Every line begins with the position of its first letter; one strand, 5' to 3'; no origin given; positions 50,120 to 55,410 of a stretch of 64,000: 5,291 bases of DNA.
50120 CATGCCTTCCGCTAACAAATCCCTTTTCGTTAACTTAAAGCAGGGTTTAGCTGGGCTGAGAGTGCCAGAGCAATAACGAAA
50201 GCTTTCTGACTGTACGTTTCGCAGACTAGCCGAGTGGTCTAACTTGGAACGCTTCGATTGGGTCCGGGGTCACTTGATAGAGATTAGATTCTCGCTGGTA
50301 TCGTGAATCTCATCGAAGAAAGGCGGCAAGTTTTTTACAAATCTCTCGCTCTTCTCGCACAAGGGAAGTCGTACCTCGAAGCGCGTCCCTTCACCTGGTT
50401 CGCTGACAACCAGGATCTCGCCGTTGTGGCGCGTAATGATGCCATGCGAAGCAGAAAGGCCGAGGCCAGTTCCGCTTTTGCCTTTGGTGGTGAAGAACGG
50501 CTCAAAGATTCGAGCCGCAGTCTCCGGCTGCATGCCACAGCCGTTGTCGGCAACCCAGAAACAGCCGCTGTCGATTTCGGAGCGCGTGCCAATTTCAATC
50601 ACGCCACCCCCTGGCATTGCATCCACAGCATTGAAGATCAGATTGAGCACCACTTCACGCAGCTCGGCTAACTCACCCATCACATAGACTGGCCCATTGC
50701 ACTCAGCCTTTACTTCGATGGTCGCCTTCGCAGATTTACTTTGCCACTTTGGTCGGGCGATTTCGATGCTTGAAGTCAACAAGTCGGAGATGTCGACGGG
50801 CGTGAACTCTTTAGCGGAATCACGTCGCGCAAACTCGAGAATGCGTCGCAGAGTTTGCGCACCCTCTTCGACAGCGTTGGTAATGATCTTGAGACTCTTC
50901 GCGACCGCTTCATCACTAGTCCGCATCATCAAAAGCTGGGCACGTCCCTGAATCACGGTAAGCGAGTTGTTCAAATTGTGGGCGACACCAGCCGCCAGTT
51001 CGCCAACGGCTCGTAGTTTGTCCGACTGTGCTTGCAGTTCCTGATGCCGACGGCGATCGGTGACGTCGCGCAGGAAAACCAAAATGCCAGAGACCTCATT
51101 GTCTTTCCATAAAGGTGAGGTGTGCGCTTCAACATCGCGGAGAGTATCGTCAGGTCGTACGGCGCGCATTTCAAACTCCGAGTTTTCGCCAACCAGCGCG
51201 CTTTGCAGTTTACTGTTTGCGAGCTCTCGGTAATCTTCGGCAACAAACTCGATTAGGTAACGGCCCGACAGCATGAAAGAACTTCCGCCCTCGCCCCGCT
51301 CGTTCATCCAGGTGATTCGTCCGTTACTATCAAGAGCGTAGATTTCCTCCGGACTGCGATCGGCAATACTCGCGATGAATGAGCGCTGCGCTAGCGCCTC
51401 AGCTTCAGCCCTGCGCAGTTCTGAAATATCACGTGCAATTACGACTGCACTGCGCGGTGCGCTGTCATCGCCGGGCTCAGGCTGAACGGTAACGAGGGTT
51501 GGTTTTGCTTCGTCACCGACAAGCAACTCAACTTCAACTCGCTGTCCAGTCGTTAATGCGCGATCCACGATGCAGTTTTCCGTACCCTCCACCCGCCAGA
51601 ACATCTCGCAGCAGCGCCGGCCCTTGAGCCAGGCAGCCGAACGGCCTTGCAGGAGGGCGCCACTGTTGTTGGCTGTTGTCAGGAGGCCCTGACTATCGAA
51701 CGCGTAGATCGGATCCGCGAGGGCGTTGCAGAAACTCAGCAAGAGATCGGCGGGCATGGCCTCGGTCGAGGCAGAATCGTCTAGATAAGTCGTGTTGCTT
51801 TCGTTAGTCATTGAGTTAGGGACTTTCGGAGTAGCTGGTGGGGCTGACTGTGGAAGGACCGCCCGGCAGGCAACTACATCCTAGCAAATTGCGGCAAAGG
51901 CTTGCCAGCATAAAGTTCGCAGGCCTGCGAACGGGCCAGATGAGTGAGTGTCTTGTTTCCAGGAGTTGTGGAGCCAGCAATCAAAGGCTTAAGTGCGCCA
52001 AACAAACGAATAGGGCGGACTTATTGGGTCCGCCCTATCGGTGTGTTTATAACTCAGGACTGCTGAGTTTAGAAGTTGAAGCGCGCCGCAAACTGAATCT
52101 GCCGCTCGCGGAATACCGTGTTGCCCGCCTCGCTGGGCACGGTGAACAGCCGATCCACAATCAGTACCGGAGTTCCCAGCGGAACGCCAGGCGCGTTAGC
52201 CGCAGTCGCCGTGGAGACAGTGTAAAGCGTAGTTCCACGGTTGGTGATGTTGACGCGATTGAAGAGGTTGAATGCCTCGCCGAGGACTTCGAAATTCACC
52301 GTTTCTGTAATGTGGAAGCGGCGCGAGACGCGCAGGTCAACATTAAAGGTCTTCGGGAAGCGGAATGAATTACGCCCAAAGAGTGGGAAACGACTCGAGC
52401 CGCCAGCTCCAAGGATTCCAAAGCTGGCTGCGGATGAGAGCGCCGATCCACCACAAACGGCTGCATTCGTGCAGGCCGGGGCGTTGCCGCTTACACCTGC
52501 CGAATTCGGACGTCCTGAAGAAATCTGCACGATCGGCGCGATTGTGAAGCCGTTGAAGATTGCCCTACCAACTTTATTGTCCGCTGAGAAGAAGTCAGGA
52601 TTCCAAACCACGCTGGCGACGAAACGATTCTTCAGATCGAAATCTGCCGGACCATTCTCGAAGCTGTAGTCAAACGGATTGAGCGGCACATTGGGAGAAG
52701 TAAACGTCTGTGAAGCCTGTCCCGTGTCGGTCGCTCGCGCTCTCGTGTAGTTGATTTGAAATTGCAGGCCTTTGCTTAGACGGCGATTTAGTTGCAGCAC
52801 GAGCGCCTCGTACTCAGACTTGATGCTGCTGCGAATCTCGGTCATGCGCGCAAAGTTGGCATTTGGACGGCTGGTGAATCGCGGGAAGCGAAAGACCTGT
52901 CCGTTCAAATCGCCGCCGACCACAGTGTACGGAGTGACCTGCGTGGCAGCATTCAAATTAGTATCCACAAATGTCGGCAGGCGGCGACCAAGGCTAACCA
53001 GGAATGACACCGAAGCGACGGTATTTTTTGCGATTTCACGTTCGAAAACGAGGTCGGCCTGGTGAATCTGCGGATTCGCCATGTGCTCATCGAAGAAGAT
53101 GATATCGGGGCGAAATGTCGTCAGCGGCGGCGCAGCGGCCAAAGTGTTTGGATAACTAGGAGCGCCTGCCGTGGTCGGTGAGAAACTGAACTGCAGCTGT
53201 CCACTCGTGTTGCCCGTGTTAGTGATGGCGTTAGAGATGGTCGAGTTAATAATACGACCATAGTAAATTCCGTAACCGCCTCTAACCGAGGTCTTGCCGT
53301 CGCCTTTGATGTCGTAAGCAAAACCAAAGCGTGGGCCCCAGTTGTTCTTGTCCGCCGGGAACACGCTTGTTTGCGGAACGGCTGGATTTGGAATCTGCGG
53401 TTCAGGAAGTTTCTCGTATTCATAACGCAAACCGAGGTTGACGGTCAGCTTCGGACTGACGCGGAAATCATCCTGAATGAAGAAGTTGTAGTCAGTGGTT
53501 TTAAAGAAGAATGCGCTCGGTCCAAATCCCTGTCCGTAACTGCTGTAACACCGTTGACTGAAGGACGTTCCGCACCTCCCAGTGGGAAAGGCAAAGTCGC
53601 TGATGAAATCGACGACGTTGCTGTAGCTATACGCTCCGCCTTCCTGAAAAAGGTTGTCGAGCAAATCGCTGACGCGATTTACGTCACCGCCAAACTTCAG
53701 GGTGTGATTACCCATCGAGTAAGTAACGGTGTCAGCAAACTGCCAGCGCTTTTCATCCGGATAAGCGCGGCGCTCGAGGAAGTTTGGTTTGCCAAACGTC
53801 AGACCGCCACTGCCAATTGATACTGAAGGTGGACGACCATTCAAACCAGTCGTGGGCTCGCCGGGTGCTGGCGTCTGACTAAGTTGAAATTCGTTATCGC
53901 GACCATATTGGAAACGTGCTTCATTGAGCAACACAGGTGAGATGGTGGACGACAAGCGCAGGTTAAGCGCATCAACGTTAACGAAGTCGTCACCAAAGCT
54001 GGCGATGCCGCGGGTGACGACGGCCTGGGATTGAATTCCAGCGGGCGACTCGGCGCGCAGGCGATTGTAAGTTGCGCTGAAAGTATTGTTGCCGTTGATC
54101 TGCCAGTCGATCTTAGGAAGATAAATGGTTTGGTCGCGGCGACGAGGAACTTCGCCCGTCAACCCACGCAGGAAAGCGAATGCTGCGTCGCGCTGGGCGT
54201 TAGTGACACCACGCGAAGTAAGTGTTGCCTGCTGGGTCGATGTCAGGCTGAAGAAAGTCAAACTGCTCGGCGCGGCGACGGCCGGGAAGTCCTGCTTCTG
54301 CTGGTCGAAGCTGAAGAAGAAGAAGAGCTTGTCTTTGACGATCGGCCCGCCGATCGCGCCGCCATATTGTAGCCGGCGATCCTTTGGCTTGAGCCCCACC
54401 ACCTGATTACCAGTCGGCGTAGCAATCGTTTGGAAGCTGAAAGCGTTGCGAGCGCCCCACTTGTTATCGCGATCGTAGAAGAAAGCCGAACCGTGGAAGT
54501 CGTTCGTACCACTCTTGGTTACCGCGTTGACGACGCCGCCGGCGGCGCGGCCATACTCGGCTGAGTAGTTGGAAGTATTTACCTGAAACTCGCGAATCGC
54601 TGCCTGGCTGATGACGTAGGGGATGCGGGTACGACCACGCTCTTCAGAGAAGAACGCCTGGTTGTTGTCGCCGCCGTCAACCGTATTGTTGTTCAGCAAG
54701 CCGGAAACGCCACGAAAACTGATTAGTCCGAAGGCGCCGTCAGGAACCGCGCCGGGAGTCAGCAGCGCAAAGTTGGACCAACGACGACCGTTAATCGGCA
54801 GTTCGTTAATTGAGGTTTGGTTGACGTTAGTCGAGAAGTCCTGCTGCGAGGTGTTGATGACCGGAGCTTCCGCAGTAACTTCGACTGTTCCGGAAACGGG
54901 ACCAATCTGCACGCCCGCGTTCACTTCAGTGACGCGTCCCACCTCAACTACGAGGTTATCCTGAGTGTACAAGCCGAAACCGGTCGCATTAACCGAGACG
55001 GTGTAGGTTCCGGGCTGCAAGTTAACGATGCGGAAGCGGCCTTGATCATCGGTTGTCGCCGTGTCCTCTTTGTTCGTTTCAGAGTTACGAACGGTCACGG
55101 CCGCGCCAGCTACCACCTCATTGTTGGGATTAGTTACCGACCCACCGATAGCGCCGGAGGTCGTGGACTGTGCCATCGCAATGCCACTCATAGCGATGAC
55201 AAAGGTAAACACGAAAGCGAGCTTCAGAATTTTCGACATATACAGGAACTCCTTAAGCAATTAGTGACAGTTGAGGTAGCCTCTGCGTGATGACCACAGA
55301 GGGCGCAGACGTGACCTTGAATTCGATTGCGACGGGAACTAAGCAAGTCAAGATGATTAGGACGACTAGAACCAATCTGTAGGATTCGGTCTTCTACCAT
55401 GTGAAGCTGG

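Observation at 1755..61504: At least 12 intergenic spacers are filled with 7- or 8-nt tandem arrays from a shared word set, mostly as mirrored pairs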

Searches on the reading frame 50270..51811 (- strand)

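Call 25: search_protein_families(library=pfam, max_evalue=0.00001, proteins=[window:50270-51811:-])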
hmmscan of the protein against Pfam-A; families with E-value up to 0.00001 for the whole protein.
window:50270-51811:- (513 aa): 5 families
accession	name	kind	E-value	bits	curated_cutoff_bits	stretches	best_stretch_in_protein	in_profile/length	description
PF02518.31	HATPase_c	-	1.5e-24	87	26.4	1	382-484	4-109/111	Histidine kinase-, DNA gyrase B-, and HSP90-like ATPase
PF08448.16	PAS_4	-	2.5e-21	76.4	23.1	2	151-255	2-110/110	PAS fold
PF00512.31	HisKA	-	4.3e-10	39.9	26.9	1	269-332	2-65/66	His Kinase A (phospho-acceptor) domain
PF13426.13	PAS_9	-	6.4e-10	39.7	27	0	161-252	8-103/103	PAS domain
PF00989.32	PAS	-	3.7e-09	37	22.6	0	148-250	5-113/113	PAS fold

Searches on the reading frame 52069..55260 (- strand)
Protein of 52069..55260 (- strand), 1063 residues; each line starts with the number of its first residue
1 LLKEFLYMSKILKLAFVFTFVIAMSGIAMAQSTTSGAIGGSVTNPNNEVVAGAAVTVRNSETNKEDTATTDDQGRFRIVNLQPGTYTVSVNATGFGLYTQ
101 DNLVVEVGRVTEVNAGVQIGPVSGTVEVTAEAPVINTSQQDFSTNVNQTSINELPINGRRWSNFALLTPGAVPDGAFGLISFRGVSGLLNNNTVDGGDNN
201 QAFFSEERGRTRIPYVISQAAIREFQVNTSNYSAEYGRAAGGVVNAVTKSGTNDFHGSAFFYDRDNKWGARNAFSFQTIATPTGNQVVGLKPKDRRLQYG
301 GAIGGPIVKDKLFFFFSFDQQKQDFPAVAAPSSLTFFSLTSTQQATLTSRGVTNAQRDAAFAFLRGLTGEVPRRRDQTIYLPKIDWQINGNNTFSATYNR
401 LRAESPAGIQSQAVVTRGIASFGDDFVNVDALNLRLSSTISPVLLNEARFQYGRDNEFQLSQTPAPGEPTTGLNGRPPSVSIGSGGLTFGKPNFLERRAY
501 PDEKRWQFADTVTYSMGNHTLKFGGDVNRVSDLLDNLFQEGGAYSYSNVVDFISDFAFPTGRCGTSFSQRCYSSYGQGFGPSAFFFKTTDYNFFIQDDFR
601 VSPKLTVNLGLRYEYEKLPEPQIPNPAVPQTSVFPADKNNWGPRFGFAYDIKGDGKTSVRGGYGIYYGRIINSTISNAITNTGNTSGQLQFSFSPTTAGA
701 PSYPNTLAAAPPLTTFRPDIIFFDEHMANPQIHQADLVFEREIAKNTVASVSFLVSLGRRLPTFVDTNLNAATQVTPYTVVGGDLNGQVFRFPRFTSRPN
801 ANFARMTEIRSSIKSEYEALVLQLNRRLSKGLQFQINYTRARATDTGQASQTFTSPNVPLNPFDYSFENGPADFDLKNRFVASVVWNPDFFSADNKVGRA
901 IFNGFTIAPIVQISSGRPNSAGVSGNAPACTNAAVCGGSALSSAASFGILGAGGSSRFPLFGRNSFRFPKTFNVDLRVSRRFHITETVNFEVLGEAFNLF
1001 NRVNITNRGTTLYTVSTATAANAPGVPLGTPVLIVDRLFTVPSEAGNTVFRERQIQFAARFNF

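Call 26: search_protein_families(library=pfam, max_evalue=0.00001, proteins=[window:52069-55260:-])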
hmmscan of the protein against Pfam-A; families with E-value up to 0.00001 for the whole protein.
window:52069-55260:- (1063 aa): 4 families
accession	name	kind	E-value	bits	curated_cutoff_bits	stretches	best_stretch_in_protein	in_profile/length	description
PF25183.1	OMP_b-brl_4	-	2.8e-115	387.1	30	2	371-1014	148-820/838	Outer membrane beta barrel domain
PF13620.12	CarboxypepD_reg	-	5.3e-19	68.8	32.3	1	38-115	2-79/82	Carboxypeptidase regulatory-like domain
PF13715.12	CarbopepD_reg_2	-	3.5e-06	27.4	32.2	1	39-96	2-56/88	CarboxypepD_reg-like domain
PF00593.30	TonB_dep_Rec_b-barrel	-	4.1e-06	27.4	27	1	499-668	54-242/436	TonB dependent receptor-like, beta-barrel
